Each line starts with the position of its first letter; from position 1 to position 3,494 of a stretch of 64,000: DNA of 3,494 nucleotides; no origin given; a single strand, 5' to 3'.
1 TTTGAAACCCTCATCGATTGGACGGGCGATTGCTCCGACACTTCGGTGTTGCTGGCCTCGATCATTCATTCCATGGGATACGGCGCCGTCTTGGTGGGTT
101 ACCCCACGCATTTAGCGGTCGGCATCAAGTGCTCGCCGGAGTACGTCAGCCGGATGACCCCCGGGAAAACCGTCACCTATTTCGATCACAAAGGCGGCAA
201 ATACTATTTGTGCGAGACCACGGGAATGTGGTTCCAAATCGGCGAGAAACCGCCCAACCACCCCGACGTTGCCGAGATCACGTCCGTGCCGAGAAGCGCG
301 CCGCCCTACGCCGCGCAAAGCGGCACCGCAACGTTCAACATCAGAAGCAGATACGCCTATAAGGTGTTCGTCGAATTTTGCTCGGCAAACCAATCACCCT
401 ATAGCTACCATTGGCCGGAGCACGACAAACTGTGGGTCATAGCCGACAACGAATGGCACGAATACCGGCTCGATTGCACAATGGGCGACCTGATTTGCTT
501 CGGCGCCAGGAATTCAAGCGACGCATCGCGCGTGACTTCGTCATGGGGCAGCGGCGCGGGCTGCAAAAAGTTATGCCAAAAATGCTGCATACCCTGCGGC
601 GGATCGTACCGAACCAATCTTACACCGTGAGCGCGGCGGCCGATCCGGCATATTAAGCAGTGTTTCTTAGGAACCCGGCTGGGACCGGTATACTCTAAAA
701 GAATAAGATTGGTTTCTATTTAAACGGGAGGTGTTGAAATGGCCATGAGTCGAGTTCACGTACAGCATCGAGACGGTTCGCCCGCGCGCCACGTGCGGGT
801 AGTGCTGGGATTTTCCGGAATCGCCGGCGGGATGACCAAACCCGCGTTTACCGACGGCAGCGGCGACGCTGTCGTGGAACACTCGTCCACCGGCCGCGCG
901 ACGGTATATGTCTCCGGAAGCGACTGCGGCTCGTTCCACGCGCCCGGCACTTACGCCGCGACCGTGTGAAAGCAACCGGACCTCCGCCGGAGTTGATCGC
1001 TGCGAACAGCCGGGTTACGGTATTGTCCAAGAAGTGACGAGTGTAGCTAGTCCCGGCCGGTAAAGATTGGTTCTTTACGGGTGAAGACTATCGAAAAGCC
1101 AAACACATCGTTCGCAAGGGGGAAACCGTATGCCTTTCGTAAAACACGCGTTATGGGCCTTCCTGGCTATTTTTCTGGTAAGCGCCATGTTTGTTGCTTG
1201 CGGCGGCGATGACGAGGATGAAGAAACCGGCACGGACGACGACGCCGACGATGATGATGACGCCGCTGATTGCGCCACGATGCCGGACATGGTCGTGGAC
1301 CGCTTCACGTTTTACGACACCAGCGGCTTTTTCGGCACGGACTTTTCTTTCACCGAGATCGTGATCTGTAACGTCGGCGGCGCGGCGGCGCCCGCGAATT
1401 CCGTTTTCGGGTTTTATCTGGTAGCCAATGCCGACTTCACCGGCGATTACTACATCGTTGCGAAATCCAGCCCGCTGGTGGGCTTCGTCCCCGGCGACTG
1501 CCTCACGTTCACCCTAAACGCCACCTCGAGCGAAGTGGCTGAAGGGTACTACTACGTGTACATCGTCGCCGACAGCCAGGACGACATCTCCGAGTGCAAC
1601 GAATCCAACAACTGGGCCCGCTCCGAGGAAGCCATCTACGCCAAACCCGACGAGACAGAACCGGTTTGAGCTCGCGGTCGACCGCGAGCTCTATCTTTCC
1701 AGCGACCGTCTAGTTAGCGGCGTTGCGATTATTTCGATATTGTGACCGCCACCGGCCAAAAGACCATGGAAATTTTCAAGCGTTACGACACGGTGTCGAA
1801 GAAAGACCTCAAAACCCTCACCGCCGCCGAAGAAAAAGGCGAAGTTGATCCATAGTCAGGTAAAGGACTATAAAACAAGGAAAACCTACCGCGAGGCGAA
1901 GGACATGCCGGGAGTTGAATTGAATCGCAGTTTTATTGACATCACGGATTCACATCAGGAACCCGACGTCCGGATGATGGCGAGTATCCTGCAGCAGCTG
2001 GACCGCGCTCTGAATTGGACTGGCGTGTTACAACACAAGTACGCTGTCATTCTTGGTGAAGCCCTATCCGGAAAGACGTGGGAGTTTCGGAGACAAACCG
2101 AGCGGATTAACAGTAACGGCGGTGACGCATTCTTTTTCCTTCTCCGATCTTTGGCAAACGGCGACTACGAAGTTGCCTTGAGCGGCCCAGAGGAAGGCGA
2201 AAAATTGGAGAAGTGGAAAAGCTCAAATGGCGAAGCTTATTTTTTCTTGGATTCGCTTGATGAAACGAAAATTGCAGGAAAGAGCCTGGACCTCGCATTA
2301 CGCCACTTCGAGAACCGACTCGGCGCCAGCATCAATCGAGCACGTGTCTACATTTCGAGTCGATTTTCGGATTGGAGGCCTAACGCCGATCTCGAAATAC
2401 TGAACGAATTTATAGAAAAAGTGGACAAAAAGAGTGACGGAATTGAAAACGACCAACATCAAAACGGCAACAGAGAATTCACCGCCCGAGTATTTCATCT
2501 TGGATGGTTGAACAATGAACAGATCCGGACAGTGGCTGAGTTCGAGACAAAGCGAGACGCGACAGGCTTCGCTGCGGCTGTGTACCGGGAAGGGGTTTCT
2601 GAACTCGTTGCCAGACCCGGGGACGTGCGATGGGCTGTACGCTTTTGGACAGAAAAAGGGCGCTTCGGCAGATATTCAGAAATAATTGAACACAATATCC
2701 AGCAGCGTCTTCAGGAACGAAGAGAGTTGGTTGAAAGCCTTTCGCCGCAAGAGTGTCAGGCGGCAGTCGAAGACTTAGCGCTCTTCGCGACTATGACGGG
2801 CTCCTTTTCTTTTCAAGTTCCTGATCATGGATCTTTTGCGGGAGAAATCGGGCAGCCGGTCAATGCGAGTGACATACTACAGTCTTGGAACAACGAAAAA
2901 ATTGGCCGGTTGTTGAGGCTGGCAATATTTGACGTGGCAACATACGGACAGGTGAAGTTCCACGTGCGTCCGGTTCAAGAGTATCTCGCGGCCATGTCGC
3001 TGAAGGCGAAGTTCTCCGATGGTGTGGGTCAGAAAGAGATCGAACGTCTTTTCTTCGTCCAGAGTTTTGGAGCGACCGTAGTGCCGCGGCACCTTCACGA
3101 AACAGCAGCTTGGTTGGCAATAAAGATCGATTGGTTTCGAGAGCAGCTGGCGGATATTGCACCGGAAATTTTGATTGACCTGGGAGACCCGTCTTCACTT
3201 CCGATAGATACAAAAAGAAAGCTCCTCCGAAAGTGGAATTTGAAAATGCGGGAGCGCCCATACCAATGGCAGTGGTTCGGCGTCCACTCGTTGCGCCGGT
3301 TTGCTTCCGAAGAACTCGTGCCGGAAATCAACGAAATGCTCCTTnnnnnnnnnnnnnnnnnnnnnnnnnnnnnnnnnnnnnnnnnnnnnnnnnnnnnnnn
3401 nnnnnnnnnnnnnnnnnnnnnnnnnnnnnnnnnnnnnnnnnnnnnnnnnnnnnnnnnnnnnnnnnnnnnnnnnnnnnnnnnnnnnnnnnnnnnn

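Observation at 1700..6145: Single-gene low-GC island encoding an NLR-like NACHT NTPase with a C-terminal PD-(D/E)xK nuclease-like module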

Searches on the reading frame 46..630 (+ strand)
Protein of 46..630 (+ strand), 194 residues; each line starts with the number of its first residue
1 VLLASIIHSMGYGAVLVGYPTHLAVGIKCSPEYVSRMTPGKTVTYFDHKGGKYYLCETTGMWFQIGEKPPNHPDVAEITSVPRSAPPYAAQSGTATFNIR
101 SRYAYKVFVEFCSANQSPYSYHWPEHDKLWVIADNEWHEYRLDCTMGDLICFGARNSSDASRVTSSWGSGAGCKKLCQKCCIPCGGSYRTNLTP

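Call 53: search_protein_families(library=pfam, proteins=[window:46-630:+], max_evalue=0.001)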
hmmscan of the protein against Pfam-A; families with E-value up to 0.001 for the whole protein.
window:46-630:+ (194 aa): 0 families

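Call 72: search_protein_families(library=padloc, proteins=[window:46-630:+], max_evalue=0.001)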
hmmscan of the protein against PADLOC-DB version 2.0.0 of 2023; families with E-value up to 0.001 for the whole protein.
window:46-630:+ (194 aa): 0 families

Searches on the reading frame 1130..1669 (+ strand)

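Call 53: search_protein_families(library=pfam, proteins=[window:1130-1669:+], max_evalue=0.001)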
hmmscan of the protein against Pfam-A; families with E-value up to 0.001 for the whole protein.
window:1130-1669:+ (179 aa): 1 family
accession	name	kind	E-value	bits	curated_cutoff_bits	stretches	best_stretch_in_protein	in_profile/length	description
PF07705.17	CARDB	-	5.8e-07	30.1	22.7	1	52-163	2-99/101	CARDB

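Call 72: search_protein_families(library=padloc, proteins=[window:1130-1669:+], max_evalue=0.001)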
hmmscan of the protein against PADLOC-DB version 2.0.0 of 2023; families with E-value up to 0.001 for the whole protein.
window:1130-1669:+ (179 aa): 0 families

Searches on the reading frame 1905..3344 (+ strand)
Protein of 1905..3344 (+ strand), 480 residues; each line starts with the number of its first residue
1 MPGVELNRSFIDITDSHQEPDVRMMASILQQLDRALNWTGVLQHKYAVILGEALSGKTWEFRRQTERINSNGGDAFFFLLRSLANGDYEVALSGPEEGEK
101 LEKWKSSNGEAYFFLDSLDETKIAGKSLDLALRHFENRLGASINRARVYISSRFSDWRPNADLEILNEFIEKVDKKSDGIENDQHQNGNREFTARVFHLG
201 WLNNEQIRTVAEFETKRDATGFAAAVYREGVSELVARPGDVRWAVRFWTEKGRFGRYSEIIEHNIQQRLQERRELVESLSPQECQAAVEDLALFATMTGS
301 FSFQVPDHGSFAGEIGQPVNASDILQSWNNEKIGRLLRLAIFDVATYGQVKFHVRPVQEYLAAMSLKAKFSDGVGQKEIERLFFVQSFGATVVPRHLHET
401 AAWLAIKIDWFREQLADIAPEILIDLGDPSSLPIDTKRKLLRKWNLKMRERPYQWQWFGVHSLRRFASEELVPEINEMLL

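Call 59: search_solved_structures(query=A3, max_evalue=10)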
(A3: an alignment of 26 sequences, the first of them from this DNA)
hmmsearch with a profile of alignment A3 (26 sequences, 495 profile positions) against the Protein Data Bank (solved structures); distinct sequences matched with E-value up to 10: 1.
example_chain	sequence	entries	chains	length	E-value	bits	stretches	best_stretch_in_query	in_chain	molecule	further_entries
9wy8_A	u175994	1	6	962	1.3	10.8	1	100-146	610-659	Maltose/maltodextrin-binding periplasmic protein,Reverse transcriptase domain-containing p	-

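Call 65: predict_structure(alignment_id=A3)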
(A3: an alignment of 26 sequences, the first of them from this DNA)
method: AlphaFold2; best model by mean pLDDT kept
length: 480 residues; sequences in the alignment: 26
mean_pLDDT: 87.8   pTM: 0.85
mean pLDDT of the five models: 87.8, 86.6, 85.9, 85.3, 84.2
residues with pLDDT >= 90: 321; 70-90: 111; 50-70: 36; < 50: 12
segments of 3 or more residues with pLDDT < 50: 180-190
pLDDT, mean of each block of 10 residues (from residue 1): 78 73 55 78 95 91 95 95 86 86 95 95 89 94 95 88 92 74 40 85 91 87 91 88 93 93 92 75 95 94 82 68 95 93 86 92 97 95 94 95 97 96 95 96 91 78 92 94
secondary structure, 60 per line:
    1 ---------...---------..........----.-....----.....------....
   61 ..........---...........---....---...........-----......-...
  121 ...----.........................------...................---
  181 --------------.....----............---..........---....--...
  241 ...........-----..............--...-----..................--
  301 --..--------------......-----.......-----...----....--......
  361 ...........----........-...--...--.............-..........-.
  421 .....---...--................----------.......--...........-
elements in order: E10-12 H22-31 H38-41 E46-50 H57-70 E74-79 H80-84 H88-91 H95-105 E111-116 H118-123 H128-145 E146-152 H159-177 E195-199 H204-215 H219-228 H232-235 H238-251 H257-270 H281-298 H321-324 H330-336 E342-344 E349-352 H355-371 H376-383 E385-387 E390-392 H395-407 H409-418 H420-425 H434-449 H460-466 H469-479

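Call 67: fold_search(model_id=the predicted structure, library=pdb)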
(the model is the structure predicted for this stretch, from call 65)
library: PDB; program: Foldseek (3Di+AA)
matches with E <= 10: 1001; with E <= 0.001: 47
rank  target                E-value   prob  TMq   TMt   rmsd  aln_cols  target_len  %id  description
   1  5irm_C                1.8e-09  1.00  0.36  0.26  11.4       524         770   16  Crystal structure of rabbit NOD2 in an ADP-bound state (Crystal form2) (released 2016-06-29)
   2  5irl                  1.1e-08  1.00  0.37  0.27  10.5       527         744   17  Crystal structure of rabbit NOD2 SER mutant in an ADP-bound state (released 2016-06-29)
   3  9l4l_A                1.1e-08  1.00  0.36  0.23  12.9       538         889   14  Structure of human SCMCcore complex contain NLRP2 (released 2025-10-01)
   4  4kxf_D                1.5e-08  1.00  0.33  0.21  13.6       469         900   15  Crystal structure of NLRC4 reveals its autoinhibition mechanism (released 2013-07-24)
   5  4kxf_B                1.6e-08  1.00  0.34  0.21  14.1       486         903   14  Crystal structure of NLRC4 reveals its autoinhibition mechanism (released 2013-07-24)
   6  8ri2                  2.5e-08  1.00  0.35  0.34  12.4       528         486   13  Crystal structure of NLRP3 in complex with inhibitor NP3-562 (released 2024-01-17)
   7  8fw2_A                3.2e-08  1.00  0.45  0.27  10.6       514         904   12  Cryo-EM structure of full-length human NLRC4 inflammasome with C11 symmetry (released 2024-01-03)
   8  4kxf_K                3.8e-08  1.00  0.38  0.23  13.1       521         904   13  Crystal structure of NLRC4 reveals its autoinhibition mechanism (released 2013-07-24)
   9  5irm_A                5.4e-08  1.00  0.36  0.25  11.5       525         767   16  Crystal structure of rabbit NOD2 in an ADP-bound state (Crystal form2) (released 2016-06-29)
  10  4kxf_F                6.0e-08  1.00  0.36  0.23  12.7       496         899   15  Crystal structure of NLRC4 reveals its autoinhibition mechanism (released 2013-07-24)
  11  7alv                  7.0e-08  1.00  0.35  0.36  11.8       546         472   12  Crystal Structure of NLRP3 NACHT domain in complex with a potent inhibitor (released 2021-10-20)
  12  4kxf_L                8.1e-08  1.00  0.34  0.21  13.5       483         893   15  Crystal structure of NLRC4 reveals its autoinhibition mechanism (released 2013-07-24)
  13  4kxf_N                9.9e-08  1.00  0.37  0.23  11.4       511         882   12  Crystal structure of NLRC4 reveals its autoinhibition mechanism (released 2013-07-24)
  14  4kxf_H                9.9e-08  1.00  0.36  0.22  12.1       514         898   13  Crystal structure of NLRC4 reveals its autoinhibition mechanism (released 2013-07-24)
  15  9xrl_AK               9.9e-08  1.00  0.33  0.20  14.8       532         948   13  Structure of mouse cytoplasmic lattice (CPL) repeating unit (released 2026-03-18)
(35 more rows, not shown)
